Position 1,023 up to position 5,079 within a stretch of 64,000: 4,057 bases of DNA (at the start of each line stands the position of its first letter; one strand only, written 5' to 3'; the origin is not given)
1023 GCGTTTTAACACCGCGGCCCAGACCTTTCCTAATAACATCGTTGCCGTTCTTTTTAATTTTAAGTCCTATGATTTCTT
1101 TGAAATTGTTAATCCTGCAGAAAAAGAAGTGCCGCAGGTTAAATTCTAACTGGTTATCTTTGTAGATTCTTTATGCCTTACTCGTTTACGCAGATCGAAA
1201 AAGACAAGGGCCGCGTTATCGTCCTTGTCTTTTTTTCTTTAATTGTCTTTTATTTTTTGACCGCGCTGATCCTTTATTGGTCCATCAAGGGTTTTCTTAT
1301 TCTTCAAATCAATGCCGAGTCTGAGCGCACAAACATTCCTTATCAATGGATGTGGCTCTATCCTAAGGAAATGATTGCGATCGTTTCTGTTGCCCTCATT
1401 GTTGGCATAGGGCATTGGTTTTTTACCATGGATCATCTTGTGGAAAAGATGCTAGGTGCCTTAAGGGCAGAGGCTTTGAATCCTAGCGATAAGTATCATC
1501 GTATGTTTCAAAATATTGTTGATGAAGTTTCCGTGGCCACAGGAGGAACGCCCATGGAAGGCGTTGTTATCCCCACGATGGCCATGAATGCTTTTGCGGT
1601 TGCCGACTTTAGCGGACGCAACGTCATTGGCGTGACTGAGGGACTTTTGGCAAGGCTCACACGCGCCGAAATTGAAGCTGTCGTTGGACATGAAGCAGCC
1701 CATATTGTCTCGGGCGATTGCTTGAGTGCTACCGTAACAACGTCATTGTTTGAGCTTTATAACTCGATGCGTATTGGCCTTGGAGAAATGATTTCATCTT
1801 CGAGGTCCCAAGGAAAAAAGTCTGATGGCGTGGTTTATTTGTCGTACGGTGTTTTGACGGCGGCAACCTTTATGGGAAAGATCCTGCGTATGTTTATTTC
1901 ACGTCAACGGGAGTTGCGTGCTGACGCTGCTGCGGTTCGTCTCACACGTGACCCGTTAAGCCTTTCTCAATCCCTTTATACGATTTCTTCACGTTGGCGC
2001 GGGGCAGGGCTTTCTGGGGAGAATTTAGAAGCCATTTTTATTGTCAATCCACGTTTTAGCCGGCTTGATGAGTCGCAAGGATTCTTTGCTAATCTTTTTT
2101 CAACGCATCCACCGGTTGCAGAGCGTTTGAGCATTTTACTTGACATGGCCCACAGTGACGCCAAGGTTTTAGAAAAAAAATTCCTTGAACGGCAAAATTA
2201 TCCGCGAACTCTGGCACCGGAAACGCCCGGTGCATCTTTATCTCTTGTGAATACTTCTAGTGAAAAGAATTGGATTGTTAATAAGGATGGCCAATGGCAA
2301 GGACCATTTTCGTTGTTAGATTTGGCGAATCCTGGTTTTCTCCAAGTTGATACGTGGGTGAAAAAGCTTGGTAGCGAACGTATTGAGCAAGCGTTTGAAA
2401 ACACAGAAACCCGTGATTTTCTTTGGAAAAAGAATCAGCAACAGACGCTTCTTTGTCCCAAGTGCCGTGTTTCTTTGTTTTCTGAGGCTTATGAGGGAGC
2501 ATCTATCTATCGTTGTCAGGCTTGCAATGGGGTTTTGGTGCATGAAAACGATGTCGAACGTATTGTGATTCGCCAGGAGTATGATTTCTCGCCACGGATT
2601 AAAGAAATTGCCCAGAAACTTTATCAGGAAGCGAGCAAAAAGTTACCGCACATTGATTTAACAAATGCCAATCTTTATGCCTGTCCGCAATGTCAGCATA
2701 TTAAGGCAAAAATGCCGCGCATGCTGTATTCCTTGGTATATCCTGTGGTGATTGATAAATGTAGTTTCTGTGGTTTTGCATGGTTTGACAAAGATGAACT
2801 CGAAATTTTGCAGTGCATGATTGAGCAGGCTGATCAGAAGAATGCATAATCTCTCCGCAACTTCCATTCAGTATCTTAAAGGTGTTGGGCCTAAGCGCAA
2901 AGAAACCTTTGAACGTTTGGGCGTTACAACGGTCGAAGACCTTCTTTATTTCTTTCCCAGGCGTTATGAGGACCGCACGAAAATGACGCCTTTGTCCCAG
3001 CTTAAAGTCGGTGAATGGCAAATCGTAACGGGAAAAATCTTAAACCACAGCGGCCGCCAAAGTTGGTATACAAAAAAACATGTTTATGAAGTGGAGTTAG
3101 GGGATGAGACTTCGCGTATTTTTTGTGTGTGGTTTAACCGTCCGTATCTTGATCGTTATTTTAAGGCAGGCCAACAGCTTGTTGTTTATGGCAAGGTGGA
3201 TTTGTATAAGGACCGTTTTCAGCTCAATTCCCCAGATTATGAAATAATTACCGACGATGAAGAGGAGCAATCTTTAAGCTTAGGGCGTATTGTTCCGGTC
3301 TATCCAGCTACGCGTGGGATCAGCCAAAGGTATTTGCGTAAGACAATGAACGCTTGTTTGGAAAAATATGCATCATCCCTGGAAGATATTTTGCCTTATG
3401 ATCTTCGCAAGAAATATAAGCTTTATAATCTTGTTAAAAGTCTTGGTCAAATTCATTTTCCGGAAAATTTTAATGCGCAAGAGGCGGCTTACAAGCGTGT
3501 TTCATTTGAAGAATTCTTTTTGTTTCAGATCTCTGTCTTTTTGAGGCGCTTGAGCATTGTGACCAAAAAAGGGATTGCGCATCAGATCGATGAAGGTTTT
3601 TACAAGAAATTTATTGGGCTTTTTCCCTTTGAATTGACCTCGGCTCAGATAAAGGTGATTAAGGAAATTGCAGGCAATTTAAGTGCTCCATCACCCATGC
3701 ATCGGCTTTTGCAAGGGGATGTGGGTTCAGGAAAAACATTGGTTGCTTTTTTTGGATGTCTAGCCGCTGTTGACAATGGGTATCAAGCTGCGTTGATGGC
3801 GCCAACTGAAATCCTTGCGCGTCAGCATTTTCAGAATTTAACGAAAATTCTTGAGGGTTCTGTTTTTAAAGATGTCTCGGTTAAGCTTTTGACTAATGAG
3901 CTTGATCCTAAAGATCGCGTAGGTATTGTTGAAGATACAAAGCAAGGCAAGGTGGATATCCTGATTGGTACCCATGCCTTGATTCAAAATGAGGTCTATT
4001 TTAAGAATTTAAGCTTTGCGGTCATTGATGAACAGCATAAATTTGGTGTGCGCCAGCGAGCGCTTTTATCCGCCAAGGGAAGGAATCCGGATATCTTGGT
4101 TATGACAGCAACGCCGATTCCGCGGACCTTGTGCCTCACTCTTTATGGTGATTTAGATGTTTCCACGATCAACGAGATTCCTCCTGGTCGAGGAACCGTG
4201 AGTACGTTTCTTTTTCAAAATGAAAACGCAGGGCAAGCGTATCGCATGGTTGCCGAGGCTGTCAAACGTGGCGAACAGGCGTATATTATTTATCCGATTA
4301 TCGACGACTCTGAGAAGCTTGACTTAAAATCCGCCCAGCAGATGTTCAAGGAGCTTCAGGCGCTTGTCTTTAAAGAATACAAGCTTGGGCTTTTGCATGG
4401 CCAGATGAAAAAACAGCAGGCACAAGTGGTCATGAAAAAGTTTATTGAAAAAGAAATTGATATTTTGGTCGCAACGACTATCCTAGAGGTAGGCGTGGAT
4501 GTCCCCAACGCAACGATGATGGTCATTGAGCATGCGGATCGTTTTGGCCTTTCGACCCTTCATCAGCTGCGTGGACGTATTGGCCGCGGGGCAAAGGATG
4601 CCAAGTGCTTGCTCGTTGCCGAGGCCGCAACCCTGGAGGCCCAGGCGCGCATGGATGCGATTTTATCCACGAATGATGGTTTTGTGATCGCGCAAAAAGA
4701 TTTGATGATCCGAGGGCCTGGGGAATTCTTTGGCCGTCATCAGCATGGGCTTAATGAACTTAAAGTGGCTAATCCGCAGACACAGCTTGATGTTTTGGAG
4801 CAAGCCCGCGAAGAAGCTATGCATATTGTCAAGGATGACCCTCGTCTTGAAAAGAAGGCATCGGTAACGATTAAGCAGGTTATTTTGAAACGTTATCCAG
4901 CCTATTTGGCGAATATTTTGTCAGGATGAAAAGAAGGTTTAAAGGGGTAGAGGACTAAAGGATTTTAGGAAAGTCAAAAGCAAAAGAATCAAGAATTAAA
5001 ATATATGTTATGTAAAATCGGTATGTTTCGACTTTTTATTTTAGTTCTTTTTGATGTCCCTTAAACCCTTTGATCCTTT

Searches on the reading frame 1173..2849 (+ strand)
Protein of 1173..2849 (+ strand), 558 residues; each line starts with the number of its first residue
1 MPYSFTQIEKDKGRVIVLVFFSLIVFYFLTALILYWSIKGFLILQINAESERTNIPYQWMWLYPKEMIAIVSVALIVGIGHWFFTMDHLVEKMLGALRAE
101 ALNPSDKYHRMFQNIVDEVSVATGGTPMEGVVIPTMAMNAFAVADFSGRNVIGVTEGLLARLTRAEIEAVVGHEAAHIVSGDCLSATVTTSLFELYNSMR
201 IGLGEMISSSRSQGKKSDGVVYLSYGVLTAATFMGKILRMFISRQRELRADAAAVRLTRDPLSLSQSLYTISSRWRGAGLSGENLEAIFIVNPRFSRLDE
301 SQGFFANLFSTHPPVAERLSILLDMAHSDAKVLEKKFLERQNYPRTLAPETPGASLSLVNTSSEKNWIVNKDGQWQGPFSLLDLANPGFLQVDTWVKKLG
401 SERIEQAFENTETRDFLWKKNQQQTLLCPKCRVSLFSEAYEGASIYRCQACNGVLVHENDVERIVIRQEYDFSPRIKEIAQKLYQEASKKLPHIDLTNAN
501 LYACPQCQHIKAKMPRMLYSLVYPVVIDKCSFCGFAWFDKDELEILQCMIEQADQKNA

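Call 26: search_protein_families(library=pfam, proteins=[window:1173-2849:+], max_evalue=0.00001)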
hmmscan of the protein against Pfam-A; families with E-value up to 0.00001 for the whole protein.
window:1173-2849:+ (558 aa): 2 families
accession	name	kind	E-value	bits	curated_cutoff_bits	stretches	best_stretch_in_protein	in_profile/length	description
PF01435.24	Peptidase_M48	-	1.2e-25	90.8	20.3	1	113-324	8-184/186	Peptidase family M48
PF13453.11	Zn_ribbon_TFIIB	-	6.2e-10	38.8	22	1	428-465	2-39/41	Transcription factor zinc-finger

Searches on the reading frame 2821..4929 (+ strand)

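Call 26: search_protein_families(library=pfam, proteins=[window:2821-4929:+], max_evalue=0.00001)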
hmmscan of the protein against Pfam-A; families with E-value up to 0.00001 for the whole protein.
window:2821-4929:+ (702 aa): 7 families
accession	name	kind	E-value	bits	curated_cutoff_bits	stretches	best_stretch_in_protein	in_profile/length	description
PF17191.10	RecG_wedge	-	1.4e-30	106.4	23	1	16-178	2-157/162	RecG wedge domain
PF00270.35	DEAD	-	3.5e-25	89.1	26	1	274-436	2-163/167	DEAD/DEAH box helicase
PF00271.37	Helicase_C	-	3e-22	79.4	23.5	1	480-589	9-108/110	Helicase conserved C-terminal domain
PF19833.4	RecG_dom3_C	-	2.1e-11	44.2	26.8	1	617-686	1-71/87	ATP-dependent DNA helicase RecG, domain 3, C-terminal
PF04851.21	ResIII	-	6.3e-10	39.7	22.5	1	270-432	2-162/164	Type III restriction enzyme, res subunit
PF01336.31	tRNA_anti-codon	-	2.9e-07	30.8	27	1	69-143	3-75/75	OB-fold nucleic acid binding domain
PF22590.2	Cas3-like_C_2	-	6.8e-06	26.7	27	0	503-590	13-104/106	CRISPR-associated nuclease/helicase Cas3, C-terminal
